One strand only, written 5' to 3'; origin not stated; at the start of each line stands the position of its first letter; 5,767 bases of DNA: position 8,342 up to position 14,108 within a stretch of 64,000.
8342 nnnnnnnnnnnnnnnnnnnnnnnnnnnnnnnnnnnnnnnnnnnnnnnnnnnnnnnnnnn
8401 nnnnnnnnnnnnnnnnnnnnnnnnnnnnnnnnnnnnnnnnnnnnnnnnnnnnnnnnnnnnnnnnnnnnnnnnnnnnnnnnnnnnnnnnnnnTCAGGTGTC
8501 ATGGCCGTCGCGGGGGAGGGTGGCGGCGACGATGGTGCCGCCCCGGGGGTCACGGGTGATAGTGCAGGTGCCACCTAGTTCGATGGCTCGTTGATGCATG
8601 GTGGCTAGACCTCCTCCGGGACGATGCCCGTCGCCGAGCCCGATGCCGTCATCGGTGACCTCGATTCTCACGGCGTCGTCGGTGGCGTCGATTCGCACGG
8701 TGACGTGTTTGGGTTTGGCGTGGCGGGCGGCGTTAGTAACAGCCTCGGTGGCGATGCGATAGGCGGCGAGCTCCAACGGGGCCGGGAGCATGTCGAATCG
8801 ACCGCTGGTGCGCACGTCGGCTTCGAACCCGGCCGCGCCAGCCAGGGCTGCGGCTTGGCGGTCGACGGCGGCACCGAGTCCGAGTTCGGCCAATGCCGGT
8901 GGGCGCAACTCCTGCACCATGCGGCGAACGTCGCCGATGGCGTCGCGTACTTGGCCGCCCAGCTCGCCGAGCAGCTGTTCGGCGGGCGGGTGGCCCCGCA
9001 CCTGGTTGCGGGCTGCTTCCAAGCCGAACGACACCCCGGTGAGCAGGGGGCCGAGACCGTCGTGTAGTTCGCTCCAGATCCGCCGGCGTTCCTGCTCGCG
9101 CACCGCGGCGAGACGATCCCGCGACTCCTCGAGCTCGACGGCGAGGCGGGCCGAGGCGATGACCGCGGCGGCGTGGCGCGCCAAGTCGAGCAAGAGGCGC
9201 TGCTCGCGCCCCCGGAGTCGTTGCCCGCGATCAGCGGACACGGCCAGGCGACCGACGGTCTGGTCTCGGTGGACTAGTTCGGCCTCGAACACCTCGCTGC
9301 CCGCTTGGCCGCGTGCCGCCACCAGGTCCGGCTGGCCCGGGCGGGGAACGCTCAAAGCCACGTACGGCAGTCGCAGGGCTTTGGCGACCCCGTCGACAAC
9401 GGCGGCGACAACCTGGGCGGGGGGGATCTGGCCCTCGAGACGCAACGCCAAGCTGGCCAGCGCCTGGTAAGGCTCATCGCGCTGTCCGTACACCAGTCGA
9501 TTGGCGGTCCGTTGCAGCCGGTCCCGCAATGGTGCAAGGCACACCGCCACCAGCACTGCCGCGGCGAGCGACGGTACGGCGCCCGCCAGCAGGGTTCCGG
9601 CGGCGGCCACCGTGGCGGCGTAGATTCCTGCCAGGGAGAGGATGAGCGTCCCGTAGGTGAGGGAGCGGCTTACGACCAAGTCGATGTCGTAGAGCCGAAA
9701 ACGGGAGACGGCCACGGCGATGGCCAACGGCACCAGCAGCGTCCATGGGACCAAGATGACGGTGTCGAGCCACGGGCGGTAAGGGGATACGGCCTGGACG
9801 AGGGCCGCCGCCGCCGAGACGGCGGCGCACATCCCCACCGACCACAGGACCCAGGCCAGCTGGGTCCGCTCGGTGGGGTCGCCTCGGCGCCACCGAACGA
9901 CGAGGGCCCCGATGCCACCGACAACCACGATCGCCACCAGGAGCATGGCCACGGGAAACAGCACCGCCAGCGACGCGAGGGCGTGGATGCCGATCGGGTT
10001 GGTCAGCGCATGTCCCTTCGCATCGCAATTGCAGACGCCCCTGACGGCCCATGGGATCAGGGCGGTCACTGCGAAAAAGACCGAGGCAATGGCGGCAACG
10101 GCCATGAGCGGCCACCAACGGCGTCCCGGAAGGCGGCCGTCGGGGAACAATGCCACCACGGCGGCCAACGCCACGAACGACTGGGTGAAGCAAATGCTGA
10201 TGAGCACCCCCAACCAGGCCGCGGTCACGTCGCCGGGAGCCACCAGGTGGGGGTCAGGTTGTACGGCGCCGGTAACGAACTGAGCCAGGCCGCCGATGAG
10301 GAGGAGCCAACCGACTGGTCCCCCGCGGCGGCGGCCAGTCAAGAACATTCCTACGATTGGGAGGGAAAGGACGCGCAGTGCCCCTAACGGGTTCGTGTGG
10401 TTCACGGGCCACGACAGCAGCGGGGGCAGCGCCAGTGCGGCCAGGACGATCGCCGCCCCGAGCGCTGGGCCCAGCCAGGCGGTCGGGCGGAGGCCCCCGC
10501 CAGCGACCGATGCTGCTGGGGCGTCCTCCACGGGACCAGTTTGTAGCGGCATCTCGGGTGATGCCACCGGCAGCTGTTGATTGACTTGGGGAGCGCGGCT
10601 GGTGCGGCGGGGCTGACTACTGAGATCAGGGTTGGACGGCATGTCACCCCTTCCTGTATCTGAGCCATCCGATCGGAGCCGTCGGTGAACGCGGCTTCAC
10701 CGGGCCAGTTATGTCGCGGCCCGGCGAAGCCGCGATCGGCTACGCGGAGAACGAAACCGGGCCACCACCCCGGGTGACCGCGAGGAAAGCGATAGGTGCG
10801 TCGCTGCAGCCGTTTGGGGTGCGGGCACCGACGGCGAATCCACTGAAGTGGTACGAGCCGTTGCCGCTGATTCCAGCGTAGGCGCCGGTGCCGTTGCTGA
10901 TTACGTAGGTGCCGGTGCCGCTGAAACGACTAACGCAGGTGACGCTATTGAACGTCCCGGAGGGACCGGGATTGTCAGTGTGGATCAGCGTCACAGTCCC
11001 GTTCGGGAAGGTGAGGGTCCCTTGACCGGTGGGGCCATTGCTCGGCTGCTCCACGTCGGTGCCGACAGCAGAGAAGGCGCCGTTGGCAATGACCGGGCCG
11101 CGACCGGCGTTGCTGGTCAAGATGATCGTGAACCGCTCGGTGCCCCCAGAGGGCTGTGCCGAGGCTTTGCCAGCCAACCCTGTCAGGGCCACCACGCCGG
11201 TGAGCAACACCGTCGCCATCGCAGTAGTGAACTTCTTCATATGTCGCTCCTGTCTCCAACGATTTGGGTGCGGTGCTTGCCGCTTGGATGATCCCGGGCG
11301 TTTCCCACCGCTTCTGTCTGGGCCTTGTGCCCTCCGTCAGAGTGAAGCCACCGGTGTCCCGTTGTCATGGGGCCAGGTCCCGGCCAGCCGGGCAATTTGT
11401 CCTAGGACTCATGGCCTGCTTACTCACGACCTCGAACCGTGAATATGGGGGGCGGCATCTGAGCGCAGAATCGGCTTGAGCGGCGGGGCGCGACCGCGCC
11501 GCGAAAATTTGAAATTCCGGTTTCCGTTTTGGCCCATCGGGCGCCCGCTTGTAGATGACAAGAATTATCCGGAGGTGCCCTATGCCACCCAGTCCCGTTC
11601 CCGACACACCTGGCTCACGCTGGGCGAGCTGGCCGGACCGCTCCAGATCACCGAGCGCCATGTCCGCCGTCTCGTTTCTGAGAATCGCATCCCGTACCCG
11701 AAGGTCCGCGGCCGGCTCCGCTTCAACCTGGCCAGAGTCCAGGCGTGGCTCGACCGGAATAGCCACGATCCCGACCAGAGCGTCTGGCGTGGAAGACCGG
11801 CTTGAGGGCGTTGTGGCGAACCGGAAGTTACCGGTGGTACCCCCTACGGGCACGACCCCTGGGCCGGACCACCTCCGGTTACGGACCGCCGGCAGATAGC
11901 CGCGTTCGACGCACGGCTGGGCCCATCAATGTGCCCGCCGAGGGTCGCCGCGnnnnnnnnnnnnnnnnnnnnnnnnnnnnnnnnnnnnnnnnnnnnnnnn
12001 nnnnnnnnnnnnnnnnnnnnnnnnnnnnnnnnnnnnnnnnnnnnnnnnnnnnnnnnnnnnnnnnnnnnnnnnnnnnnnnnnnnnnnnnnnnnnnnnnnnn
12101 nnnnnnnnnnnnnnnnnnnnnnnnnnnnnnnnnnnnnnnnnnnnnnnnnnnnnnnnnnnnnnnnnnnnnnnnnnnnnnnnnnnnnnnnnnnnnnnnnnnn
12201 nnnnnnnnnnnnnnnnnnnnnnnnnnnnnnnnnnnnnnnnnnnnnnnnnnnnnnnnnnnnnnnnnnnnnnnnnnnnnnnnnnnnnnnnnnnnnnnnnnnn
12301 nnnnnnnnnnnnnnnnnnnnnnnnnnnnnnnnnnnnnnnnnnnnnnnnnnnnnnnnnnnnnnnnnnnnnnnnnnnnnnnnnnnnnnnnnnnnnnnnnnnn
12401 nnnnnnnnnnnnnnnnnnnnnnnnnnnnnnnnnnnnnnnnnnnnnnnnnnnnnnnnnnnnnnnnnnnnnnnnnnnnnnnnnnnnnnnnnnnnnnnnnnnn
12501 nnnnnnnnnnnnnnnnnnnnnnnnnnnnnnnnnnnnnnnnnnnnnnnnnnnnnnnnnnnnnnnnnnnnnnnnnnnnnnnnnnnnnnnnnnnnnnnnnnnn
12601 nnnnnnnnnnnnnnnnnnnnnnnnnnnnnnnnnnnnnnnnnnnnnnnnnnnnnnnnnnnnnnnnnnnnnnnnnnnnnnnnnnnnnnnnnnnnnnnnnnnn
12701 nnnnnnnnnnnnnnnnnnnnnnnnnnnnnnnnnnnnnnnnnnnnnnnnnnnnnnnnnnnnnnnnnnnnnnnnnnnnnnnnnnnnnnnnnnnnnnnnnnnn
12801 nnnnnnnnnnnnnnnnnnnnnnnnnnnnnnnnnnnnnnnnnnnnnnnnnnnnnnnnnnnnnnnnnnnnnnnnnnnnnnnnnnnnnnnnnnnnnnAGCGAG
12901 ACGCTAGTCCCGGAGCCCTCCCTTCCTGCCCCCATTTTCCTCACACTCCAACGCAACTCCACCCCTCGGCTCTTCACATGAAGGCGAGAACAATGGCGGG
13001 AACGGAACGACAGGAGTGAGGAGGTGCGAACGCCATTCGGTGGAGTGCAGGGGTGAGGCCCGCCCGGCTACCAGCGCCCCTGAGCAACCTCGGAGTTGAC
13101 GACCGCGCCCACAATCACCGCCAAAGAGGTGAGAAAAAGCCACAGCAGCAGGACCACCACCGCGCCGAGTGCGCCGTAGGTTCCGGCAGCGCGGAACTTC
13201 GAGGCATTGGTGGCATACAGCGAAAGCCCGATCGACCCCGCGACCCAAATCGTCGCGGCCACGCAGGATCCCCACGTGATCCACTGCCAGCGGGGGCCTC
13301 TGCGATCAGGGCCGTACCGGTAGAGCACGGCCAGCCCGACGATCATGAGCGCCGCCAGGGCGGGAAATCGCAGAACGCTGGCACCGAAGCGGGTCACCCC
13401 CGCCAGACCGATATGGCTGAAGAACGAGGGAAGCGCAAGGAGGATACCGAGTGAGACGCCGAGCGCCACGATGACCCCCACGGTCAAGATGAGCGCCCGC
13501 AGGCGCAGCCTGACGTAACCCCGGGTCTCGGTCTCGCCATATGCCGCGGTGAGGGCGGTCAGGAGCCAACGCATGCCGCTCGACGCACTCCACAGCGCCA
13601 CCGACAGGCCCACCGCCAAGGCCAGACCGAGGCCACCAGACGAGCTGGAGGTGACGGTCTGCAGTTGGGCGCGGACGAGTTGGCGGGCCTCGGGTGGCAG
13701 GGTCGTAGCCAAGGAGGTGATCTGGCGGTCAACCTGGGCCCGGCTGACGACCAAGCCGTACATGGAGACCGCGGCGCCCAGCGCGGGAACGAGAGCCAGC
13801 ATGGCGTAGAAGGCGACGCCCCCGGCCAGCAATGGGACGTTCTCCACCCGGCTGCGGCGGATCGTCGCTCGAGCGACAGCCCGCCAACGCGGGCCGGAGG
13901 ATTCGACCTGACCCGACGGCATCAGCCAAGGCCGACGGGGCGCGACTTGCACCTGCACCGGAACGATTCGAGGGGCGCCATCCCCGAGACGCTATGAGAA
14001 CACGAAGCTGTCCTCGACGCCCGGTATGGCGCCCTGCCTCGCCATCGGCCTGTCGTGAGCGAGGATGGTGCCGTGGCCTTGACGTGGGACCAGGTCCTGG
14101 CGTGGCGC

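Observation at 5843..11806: Duplicated xis module as ~360-bp direct repeats bracketing an integrase, a two-component system and a secreted-protein cassette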

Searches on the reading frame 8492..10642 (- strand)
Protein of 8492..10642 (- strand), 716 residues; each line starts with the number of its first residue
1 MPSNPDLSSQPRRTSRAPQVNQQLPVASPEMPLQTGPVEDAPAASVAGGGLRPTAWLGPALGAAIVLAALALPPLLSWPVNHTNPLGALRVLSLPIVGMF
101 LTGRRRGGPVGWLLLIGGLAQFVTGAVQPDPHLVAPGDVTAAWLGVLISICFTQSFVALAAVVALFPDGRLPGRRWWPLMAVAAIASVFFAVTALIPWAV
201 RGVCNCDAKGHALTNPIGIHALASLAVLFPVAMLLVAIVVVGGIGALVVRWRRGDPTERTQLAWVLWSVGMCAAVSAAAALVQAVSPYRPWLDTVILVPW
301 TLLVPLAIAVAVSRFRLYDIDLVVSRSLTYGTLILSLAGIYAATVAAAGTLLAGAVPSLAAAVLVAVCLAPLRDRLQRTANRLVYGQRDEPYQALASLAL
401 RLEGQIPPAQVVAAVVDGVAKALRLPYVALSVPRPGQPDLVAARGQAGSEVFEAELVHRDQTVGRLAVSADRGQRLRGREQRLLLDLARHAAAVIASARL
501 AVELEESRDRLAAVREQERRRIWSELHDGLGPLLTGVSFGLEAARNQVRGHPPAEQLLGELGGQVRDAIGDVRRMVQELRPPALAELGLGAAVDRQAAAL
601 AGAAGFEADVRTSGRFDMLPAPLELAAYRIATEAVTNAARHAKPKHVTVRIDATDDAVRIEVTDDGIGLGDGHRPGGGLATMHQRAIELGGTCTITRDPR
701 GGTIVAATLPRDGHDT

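Call 7: search_protein_families(library=pfam, proteins=[window:8492-10642:-], max_evalue=0.01)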
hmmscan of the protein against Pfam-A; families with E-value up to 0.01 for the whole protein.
window:8492-10642:- (716 aa): 3 families
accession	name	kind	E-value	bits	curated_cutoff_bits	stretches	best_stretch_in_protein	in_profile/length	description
PF02518.31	HATPase_c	-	4.3e-14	53.3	26.4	1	626-711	5-109/111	Histidine kinase-, DNA gyrase B-, and HSP90-like ATPase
PF07730.19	HisKA_3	-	3.2e-13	50.4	24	1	518-584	1-68/68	Histidine kinase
PF13581.12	HATPase_c_2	-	2e-06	28.3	27.4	1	630-672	35-81/127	Histidine kinase-like ATPase domain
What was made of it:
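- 7840..11408 (-): Three-gene block: response regulator (7849-8574), HisKA_3 sensor kinase (8492-10642) and a 166-aa secreted-type protein (10740-11240). Inferred to be cargo of the decayed element B. Pfam (call 7).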

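Call 39: find_homologous_proteins(query=window:8492-10642:-, max_evalue=1e-30)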
Query window:8492-10642:- (716 aa): 656 proteins with E <= 1e-30 among 8000 candidates; the best 120 are listed.
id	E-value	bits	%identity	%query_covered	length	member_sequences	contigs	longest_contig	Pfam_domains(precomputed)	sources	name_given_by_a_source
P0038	0.0e+0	1544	100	100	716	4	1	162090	PF13581.13,PF07730.20,PF02518.32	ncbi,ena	-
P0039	0.0e+0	1088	75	98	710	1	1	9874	PF13581.13,PF07730.20,PF02518.32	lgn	-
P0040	0.0e+0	1039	76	92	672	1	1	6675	PF13581.13,PF07730.20,PF02518.32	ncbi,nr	ncbi:MAG: sensor histidine kinase [Actinomycetota bacterium]|nr:sensor histidine kinase [Actinomycet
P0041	1.5e-298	1010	76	89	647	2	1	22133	PF13581.13,PF07730.20,PF02518.32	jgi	jgi:signal transduction histidine kinase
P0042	7.1e-268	909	67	96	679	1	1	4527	PF13581.13,PF07730.20,PF02518.32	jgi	-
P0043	2.9e-257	874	67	91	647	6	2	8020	PF13581.13,PF07730.20,PF02518.32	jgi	-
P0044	2.9e-249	847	69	82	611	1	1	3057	PF13581.13,PF07730.20,PF02518.32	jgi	-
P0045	5.6e-160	552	65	61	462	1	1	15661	-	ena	-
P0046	2.2e-146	507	45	93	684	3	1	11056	PF13581.13,PF07730.20,PF02518.32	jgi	jgi:two-component system NarL family sensor kinase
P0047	2.7e-116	408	41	88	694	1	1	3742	PF07730.20,PF02518.32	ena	-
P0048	1.8e-114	402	40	87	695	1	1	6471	PF07730.20,PF02518.32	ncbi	-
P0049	1.1e-113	399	42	86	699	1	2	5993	PF07730.20,PF02518.32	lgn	-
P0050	3.8e-113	398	41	87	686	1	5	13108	PF07730.20,PF02518.32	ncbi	-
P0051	3.2e-112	395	40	86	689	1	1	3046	PF07730.20,PF02518.32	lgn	-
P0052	2.7e-110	388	41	86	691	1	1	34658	PF07730.20,PF02518.32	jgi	jgi:two-component system, NarL family, sensor kinase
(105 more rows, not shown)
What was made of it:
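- The contig comes from a metagenome assembly (call 39 sources).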

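Call 40: find_encoding_contigs(protein=P0038, flank=10000, max_places=4)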
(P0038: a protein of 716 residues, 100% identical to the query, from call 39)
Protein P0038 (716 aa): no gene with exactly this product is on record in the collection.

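Call 41: find_encoding_contigs(protein=P0041, flank=10000, max_places=3)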
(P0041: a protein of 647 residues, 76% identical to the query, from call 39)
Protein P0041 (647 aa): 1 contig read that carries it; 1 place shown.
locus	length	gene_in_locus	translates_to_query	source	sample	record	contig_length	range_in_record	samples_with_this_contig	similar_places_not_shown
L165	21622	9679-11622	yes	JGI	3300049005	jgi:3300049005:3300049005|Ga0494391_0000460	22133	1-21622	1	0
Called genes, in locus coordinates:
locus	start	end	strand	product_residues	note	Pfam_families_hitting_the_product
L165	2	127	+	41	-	?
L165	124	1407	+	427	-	PF00512:HisKA, PF02518:HATPase_c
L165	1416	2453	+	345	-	PF01073:3Beta_HSD, PF01370:Epimerase, PF07993:NAD_binding_4 (faint), PF13460:NAD_binding_10, PF16363:GDP_Man_Dehyd, PF01370:Epimerase, PF16363:GDP_Man_Dehyd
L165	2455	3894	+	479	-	PF26314:MptA_B_family, PF09594:GT87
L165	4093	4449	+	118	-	PF13473:Cupredoxin_1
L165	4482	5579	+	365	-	PF02812:ELFV_dehydrog_N, PF00208:ELFV_dehydrog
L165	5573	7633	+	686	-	PF00676:E1_dh, PF02779:Transket_pyr, PF02780:Transketolase_C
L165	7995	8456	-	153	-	-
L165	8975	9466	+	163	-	-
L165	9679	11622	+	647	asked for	PF07730:HisKA_3, PF13581:HATPase_c_2 (weak), PF02518:HATPase_c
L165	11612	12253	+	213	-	PF00072:Response_reg, PF00196:GerE, PF08281:Sigma70_r4_2 (weak)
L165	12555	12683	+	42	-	PF00005:ABC_tran (weak)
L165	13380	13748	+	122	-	PF18029:Glyoxalase_6 (weak)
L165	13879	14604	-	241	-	PF00121:TIM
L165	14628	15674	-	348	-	PF01408:GFO_IDH_MocA, PF02894:GFO_IDH_MocA_C, PF22725:GFO_IDH_MocA_C3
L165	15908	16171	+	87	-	-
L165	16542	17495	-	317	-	PF08240:ADH_N, PF00107:ADH_zinc_N, PF13602:ADH_zinc_N_2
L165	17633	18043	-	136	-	-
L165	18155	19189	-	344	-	PF00586:AIRS, PF02769:AIRS_C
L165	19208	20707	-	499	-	PF13230:GATase_4, PF13522:GATase_6, PF13537:GATase_7, PF00156:Pribosyltran (weak)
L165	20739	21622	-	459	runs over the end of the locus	PF02769:AIRS_C, PF00586:AIRS, PF02769:AIRS_C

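Call 42: find_encoding_contigs(protein=P0039, flank=10000, max_places=3)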
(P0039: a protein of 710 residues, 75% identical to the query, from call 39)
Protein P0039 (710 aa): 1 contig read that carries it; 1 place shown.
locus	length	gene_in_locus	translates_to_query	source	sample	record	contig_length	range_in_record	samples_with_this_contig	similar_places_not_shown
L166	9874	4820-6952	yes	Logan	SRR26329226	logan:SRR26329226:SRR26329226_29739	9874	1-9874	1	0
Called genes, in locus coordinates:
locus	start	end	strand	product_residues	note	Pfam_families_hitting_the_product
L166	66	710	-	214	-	PF00072:Response_reg, PF04545:Sigma70_r4 (faint), PF08281:Sigma70_r4_2 (weak), PF00196:GerE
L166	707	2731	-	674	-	PF07730:HisKA_3, PF02518:HATPase_c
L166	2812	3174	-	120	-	-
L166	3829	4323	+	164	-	-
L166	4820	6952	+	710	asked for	PF07730:HisKA_3, PF13581:HATPase_c_2 (weak), PF02518:HATPase_c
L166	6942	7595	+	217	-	PF00072:Response_reg, PF08281:Sigma70_r4_2 (weak), PF00196:GerE, PF13936:HTH_38 (weak)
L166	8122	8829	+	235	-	-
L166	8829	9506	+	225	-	-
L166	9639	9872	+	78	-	?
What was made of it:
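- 7840..11408 (-): Relatives have the same gene order (calls 41, 42).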

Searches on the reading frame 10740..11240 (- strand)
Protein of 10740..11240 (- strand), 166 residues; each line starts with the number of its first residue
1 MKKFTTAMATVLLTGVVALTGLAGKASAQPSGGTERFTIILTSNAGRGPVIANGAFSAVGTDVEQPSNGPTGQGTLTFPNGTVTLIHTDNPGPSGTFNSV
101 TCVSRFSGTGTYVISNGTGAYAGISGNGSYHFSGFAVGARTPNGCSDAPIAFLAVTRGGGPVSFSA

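Call 7: search_protein_families(library=pfam, proteins=[window:10740-11240:-], max_evalue=0.01)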
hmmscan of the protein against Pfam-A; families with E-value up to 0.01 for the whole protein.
window:10740-11240:- (166 aa): 0 families

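Call 45: search_protein_families(library=pfam, proteins=[window:10740-11240:-], max_evalue=1)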
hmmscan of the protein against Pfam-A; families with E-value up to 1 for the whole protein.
window:10740-11240:- (166 aa): 2 families
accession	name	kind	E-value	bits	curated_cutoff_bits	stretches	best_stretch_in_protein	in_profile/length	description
PF02493.26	MORN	-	0.022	15.1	22.5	1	71-83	11-23/23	MORN repeat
PF04886.17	PT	-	0.45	10.6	26.2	0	65-73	17-25/36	PT disordered repeat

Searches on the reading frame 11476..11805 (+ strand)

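Call 7: search_protein_families(library=pfam, proteins=[window:11476-11805:+], max_evalue=0.01)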
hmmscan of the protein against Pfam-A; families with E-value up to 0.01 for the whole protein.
window:11476-11805:+ (109 aa): 1 family
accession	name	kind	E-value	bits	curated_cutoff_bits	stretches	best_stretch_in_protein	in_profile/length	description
PF12728.13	HTH_17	-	9.9e-09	35.8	27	1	46-96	1-51/51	Helix-turn-helix domain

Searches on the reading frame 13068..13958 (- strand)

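Call 7: search_protein_families(library=pfam, proteins=[window:13068-13958:-], max_evalue=0.01)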
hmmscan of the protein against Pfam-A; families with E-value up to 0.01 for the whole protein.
window:13068-13958:- (296 aa): 1 family
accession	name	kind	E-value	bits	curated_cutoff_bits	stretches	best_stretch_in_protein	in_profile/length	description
PF03631.20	Virul_fac_BrkB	-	6.6e-56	190.3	33.7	1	40-293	4-257/259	Virulence factor BrkB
